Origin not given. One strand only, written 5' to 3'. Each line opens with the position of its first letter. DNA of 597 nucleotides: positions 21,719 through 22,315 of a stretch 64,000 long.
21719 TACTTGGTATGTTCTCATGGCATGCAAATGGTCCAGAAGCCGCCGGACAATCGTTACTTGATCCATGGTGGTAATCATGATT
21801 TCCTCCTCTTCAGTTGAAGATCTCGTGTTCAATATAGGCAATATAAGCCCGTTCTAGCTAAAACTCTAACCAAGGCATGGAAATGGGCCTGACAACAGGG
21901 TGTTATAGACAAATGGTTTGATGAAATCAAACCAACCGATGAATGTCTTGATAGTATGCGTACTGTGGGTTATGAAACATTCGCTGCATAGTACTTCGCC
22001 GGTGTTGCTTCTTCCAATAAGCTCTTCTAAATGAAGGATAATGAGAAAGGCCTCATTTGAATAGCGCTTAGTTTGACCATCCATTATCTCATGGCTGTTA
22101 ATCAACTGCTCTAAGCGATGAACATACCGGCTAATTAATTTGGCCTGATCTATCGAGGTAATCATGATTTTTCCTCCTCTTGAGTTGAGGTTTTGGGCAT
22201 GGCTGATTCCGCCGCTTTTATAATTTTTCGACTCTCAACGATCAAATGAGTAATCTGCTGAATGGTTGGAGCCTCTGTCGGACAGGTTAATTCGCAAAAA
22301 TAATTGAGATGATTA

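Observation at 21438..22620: Orphan three-gene minus-strand operon whose two downstream genes are tandem paralogs sharing the same RBS-start context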

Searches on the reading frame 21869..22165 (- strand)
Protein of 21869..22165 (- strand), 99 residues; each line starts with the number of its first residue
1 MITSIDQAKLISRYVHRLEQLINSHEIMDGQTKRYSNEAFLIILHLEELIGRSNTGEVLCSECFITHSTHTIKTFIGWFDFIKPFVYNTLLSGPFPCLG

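Call 6: search_protein_families(library=pfam, proteins=[window:21869-22165:-], max_evalue=1)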
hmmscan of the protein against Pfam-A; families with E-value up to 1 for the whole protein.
seq(99 aa): 1 family
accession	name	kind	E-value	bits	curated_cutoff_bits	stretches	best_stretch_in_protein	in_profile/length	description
PF00643.29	zf-B_box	-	0.11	13.2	24.1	1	57-73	23-40/42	B-box zinc finger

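Call 10: search_protein_families(library=ncbifam, proteins=[window:21869-22165:-], max_evalue=1)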
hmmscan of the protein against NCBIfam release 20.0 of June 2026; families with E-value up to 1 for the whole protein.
seq(99 aa): 0 families

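Call 11: search_protein_families(library=padloc, proteins=[window:21869-22165:-], max_evalue=1)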
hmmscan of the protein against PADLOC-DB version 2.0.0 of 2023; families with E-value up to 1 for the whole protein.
seq(99 aa): 0 families

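Call 12: search_protein_families(library=phrogs, proteins=[window:21869-22165:-], max_evalue=1)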
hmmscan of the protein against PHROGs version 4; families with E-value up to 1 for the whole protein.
seq(99 aa): 1 family
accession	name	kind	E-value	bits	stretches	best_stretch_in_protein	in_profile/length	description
phrog_22605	-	unknown function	0.22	11.2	1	8-54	476-522/619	-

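Call 14: find_homologous_proteins(query=window:21869-22165:-, max_evalue=0.01)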
Query seq(99 aa) (99 aa): 1 proteins with E <= 0.01 among 1 candidates.
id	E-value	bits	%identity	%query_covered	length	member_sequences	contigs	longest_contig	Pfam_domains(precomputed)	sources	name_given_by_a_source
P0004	5.0e-61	221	100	100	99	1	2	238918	-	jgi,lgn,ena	jgi:hypothetical protein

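Call 17: find_encoding_contigs(protein=P0004, flank=10000)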
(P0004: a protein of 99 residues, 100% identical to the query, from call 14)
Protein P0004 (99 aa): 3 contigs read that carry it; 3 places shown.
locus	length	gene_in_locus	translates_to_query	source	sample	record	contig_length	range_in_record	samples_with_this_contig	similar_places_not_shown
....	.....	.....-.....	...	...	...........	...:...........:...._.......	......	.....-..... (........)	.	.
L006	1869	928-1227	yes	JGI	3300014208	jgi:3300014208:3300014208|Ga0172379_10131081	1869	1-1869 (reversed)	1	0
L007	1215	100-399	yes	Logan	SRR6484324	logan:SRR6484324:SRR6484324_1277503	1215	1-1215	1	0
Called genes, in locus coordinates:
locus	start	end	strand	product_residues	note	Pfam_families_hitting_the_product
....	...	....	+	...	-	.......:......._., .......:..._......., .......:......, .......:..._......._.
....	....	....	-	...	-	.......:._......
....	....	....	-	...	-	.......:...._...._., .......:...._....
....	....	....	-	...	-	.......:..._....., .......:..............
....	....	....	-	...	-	-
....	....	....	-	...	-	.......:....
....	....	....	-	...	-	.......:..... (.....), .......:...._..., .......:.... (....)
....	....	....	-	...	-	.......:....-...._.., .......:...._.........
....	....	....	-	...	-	-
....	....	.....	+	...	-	-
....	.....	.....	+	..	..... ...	-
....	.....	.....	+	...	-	-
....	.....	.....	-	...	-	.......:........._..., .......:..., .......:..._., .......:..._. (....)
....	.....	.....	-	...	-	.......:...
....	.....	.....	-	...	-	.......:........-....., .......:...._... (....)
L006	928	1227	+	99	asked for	-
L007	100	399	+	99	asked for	-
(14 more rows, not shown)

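Call 63: search_solved_structures(query=A2, max_evalue=10)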
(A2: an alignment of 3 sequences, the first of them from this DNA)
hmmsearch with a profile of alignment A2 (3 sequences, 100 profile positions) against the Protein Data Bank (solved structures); distinct sequences matched with E-value up to 10: 7.
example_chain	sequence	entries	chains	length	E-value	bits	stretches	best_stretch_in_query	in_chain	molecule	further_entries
4hc7_A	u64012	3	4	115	0.77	13.3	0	50-74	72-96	Trans-acting T-cell-specific transcription factor GATA-3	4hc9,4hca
8xep_A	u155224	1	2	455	0.79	13.2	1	75-99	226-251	Type IV effector MavL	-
8dmr_A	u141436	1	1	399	0.89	13.1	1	76-99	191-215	MavL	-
6omi_A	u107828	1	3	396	0.9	13.1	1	76-99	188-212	MavL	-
8dmp_A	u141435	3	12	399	0.91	13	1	76-99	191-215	MavL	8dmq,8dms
8ipj_A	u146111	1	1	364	0.95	13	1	76-99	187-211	MavL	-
8ipw_A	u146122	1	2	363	0.97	12.9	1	76-99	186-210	MavL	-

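Call 80: find_related_loci(query=A2, collection=viral_contigs, flank=3000)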
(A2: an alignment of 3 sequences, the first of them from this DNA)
Query A2 (99 aa) in viral_contigs; peptide patterns used: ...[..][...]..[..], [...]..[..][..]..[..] (x = any residue, [..] = any of these).
207 stretches matched a pattern, but none encodes a relative of the query by tblastn (E <= 1e-3).
